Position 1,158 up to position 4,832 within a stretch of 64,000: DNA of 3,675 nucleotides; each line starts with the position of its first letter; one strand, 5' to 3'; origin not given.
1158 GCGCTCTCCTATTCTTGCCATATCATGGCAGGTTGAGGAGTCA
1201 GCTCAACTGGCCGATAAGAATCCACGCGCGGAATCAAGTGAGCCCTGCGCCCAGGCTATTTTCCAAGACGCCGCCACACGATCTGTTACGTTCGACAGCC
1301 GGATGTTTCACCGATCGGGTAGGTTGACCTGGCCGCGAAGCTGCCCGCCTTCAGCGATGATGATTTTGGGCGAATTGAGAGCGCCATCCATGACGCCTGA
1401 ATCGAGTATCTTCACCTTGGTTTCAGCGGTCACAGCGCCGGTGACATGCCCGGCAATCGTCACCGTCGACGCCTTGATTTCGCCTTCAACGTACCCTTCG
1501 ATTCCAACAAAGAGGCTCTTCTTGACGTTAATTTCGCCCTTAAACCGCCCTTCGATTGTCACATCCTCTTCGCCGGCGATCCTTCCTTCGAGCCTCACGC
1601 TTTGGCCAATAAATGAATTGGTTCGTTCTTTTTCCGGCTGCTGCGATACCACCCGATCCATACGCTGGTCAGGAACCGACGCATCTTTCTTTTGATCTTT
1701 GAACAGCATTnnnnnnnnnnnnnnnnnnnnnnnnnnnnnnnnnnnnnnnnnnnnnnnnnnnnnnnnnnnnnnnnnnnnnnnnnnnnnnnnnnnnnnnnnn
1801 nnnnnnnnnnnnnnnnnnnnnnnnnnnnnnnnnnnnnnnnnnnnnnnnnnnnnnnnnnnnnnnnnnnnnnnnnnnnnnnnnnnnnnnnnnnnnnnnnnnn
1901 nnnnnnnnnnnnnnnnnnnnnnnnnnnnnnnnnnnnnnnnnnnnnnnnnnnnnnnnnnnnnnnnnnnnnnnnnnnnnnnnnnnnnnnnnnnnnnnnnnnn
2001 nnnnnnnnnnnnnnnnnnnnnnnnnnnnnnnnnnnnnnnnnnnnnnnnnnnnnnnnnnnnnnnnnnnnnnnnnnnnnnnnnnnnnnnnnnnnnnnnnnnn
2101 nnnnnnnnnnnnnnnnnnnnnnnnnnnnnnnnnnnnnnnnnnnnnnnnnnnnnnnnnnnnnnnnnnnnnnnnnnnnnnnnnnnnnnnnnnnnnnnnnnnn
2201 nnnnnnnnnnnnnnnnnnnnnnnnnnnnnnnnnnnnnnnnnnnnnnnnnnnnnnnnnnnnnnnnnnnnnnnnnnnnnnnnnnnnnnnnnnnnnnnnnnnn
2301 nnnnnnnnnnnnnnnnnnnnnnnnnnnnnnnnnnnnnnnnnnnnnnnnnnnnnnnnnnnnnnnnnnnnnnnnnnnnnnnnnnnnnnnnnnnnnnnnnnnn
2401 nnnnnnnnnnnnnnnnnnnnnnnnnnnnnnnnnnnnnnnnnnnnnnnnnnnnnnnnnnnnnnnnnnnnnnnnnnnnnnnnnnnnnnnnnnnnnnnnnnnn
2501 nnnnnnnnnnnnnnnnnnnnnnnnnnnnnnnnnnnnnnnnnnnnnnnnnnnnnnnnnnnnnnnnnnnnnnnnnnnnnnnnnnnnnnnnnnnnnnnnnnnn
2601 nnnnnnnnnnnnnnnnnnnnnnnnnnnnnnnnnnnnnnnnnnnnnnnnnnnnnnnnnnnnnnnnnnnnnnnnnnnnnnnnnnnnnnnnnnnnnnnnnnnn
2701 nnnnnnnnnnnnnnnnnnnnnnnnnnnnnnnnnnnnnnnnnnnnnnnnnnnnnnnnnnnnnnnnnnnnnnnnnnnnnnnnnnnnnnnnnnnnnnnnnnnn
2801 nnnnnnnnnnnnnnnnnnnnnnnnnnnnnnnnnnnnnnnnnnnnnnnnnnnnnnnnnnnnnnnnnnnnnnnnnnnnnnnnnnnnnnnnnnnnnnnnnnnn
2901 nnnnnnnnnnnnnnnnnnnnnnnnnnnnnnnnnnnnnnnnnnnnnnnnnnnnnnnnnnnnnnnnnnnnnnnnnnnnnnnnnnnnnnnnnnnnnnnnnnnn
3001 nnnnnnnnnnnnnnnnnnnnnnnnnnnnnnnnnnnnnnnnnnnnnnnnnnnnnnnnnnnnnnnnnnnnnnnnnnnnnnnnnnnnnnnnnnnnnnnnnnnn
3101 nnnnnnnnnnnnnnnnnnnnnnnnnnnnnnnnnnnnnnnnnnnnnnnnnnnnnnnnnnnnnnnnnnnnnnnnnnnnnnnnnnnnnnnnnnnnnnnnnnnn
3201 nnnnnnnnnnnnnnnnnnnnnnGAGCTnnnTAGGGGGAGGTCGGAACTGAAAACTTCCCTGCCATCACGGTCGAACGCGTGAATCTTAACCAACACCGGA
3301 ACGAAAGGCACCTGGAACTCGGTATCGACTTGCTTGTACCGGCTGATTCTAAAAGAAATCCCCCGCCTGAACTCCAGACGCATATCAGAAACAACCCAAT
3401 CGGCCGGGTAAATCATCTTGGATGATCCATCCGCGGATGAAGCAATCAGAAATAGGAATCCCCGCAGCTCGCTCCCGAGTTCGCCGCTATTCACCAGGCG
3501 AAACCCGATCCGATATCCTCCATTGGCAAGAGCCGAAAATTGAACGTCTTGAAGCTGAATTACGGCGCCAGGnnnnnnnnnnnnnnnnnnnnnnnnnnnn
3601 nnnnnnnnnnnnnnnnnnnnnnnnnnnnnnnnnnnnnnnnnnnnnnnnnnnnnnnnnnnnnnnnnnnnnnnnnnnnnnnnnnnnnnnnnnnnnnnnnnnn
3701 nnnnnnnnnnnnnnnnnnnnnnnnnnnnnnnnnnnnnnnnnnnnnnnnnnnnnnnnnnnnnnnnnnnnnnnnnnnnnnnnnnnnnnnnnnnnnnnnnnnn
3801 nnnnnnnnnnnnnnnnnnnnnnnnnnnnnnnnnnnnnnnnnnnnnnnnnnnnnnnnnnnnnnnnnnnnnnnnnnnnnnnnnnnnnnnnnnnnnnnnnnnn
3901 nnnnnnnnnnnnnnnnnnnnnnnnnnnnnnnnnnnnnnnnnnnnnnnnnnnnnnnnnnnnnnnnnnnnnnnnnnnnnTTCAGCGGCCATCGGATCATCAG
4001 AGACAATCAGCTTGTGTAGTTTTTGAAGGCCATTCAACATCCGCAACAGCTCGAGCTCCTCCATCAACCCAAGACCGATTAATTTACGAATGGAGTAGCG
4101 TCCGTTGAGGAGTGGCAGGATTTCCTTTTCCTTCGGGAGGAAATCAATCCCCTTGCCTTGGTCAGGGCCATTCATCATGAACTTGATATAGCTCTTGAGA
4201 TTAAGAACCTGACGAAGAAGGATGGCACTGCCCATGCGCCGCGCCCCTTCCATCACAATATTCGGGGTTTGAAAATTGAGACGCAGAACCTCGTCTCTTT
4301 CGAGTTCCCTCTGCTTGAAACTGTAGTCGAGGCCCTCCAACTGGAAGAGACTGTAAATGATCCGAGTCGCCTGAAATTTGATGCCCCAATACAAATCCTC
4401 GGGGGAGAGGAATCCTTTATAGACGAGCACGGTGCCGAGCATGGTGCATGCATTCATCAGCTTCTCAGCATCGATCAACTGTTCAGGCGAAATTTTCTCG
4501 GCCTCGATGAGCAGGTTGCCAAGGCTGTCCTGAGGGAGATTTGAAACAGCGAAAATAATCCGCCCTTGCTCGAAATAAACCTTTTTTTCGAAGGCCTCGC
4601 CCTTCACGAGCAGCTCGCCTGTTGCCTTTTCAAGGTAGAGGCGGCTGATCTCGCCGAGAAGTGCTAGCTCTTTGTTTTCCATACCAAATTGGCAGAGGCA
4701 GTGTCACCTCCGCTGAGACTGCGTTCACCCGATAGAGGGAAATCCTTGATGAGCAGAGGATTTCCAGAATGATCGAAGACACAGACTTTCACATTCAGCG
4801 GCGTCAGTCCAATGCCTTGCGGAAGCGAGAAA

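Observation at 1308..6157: Bactofilin operon with M14/AstE-AspA peptidase, DUF4388 membrane protein and L,D-transpeptidase: candidate novel cell-wall shaping module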

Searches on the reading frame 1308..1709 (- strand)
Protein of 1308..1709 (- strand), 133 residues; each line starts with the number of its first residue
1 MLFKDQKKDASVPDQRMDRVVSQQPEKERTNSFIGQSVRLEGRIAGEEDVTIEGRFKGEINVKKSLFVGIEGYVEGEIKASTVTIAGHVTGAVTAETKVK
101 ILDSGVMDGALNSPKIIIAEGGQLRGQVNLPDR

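Call 3: search_protein_families(library=pfam, proteins=[window:1308-1709:-], max_evalue=0.1)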
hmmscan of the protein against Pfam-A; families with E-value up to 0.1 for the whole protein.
window:1308-1709:- (133 aa): 2 families
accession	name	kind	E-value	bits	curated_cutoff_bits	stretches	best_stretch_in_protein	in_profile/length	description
PF04519.19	Bactofilin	-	6.2e-24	84.5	27.9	1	32-128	1-97/98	Polymer-forming cytoskeletal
PF18244.6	CttA_N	-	0.072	14.1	25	0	42-80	31-67/71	Cellulose-binding protein CttA N-terminal domain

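Call 4: search_protein_families(library=ncbifam, proteins=[window:1308-1709:-], max_evalue=0.1)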
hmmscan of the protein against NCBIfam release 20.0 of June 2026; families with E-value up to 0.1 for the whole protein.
window:1308-1709:- (133 aa): 0 families

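Call 41: search_solved_structures(query=window:1308-1709:-, max_evalue=0.01)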
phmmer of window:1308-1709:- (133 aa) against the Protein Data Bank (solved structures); distinct sequences matched with E-value up to 0.01: 2.
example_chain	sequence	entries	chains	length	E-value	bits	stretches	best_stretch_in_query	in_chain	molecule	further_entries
2n3d_A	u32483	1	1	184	5.6e-10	42.8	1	30-126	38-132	Bactofilin A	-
6ria_A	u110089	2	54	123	7e-07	32.8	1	26-127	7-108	bactofilin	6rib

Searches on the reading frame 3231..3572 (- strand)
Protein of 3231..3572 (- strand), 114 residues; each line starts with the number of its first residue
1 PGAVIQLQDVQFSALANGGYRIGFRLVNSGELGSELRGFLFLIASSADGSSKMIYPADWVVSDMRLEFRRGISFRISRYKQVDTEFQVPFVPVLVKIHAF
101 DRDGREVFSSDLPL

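Call 45: predict_structure(alignment_id=A2)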
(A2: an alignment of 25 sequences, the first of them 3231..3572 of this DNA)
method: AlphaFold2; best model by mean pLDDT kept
length: 114 residues; sequences in the alignment: 25
mean_pLDDT: 93.7   pTM: 0.85
mean pLDDT of the five models: 93.7, 93.5, 93.3, 93.0, 92.9
residues with pLDDT >= 90: 100; 70-90: 11; 50-70: 2; < 50: 1
segments of 3 or more residues with pLDDT < 50: none
pLDDT, mean of each block of 10 residues (from residue 1): 83 97 96 93 97 90 89 96 97 97 96 95
secondary structure, 60 per line:
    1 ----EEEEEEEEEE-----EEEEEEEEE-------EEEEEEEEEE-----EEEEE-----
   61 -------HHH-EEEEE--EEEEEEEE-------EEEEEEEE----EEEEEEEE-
elements in order: E5-14 E20-28 E36-45 E51-55 E72-76 E79-86 E94-101 E106-113

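Call 52: search_protein_families(library=pfam, proteins=[window:3231-3572:-], max_evalue=10)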
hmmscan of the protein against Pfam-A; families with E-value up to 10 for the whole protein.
window:3231-3572:- (114 aa): 1 family
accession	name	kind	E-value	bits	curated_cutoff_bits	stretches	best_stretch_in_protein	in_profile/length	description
PF16967.11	TcfC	-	0.14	12.2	29.4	1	7-35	33-61/68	E-set like domain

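Call 54: search_protein_representatives(protein=window:3231-3572:-)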
Query: 114 residues. Proteins with E-value up to 0.001 (for the whole library): 12; up to 1e-10: 4; up to 1e-30: 0. The best 12 are listed.
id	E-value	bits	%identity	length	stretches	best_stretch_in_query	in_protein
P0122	1.8e-24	102.5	45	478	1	3-114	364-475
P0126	1.9e-15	73.4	43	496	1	10-105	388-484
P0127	1.1e-13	67.8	37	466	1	5-109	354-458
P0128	1.5e-13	67.3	40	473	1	17-114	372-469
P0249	2.9e-09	53.5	36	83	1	42-111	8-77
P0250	1.1e-07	48.4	31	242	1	7-108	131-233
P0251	5.7e-05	39.7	30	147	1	5-105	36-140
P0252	9.2e-05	39.0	36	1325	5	84-113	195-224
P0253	1.5e-04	38.3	28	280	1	6-107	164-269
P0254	3.1e-04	37.4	34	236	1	7-109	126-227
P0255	7.2e-04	36.2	29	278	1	4-108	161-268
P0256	9.8e-04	35.7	30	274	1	17-108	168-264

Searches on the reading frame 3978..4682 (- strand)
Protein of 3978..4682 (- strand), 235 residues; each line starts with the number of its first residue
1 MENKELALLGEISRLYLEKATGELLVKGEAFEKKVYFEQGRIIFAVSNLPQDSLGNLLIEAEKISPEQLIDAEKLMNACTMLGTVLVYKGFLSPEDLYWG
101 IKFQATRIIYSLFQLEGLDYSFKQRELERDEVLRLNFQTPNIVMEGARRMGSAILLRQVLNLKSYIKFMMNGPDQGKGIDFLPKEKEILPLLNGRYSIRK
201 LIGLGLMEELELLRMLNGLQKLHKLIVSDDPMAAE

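Call 63: predict_structure(alignment_id=A3)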
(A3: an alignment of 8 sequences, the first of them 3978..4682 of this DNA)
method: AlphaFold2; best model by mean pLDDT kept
length: 235 residues; sequences in the alignment: 8
mean_pLDDT: 61.1   pTM: 0.54
mean pLDDT of the five models: 61.1, 60.2, 59.6, 58.9, 49.1
residues with pLDDT >= 90: 23; 70-90: 82; 50-70: 28; < 50: 102
segments of 3 or more residues with pLDDT < 50: 133-202, 205-235
pLDDT, mean of each block of 10 residues (from residue 1): 72 81 89 84 81 87 93 72 69 70 76 81 77 43 38 41 29 33 40 41 46 40 36 33
secondary structure, 60 per line:
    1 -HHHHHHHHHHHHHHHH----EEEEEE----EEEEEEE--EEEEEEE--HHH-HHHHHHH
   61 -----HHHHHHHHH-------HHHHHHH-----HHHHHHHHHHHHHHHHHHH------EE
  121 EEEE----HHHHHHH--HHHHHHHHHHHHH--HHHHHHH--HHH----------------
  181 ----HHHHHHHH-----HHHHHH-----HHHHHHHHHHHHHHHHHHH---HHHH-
elements in order: H2-17 E22-27 E32-38 E41-47 H54-60 H66-74 H82-88 H94-112 E119-124 H129-135 H138-150 H153-159 H185-192 H198-203 H209-227 H231-234

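Call 65: fold_search(model_id=the predicted structure, library=pdb)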
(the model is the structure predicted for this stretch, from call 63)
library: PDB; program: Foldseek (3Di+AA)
matches with E <= 10: 610; with E <= 0.001: 0
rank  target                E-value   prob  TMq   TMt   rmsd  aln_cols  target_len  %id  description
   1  3wqt_B                1.3e-01  0.30  0.16  0.13   9.6       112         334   16  Staphylococcus aureus FtsA complexed with AMPPNP (released 2014-10-08)
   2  5eq6_A                1.4e-01  0.28  0.15  0.11  11.3       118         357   15  Pseudomonas aeruginosa PilM bound to AMP-PNP (released 2016-04-27)
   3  5htl_A                2.0e-01  1.00  0.22  0.37   1.3        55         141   34  Structure of MshE with cdg (released 2016-10-05)
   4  1t6d_B                3.3e-01  0.21  0.13  0.11  10.0        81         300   16  MIRAS phasing of the Aquifex aeolicus Ppx/GppA phosphatase: crystal structure of the type II variant (released 2004-08-03)
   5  5eox_B                4.4e-01  0.15  0.15  0.11  11.5       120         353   15  Pseudomonas aeruginosa PilM bound to ADP (released 2016-04-27)
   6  5eou_B                4.4e-01  0.14  0.14  0.11  11.8       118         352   14  Pseudomonas aeruginosa PilM:PilN1-12 bound to ATP (released 2016-04-27)
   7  5eoy_B                4.7e-01  0.16  0.15  0.11  11.3       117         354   14  Pseudomonas aeruginosa SeMet-PilM bound to ADP (released 2016-04-27)
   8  9h91_O                4.7e-01  0.12  0.16  0.28  12.9       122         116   12  Cryo-EM structure of the Vibrio natrigens 50S ribosomal subunit in complex with the proline-rich antimicrobial peptide (released 2025-05-21)
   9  9b3q_A                4.7e-01  0.10  0.12  0.08  10.7        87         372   13  The structure of the human cardiac F-actin mutant A331P (released 2024-05-29)
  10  8ib8_S                5.3e-01  0.10  0.15  0.11  12.0       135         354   16  Human TRiC-PhLP2A-actin complex in the closed state (released 2023-12-20)
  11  3wqt_A                5.6e-01  0.12  0.16  0.12   9.6       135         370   15  Staphylococcus aureus FtsA complexed with AMPPNP (released 2014-10-08)
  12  3wqt_D                6.3e-01  0.20  0.18  0.13   8.8        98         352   15  Staphylococcus aureus FtsA complexed with AMPPNP (released 2014-10-08)
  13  6qri_A                6.3e-01  0.14  0.13  0.09  10.4        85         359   18  Structure of rabbit G-actin in complex with chivosazole A (released 2019-07-03)
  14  5eoy_A                6.3e-01  0.13  0.15  0.11  11.4       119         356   14  Pseudomonas aeruginosa SeMet-PilM bound to ADP (released 2016-04-27)
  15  1yxq_A                6.7e-01  0.14  0.14  0.09  10.2        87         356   17  Crystal structure of actin in complex with swinholide A (released 2005-05-17)
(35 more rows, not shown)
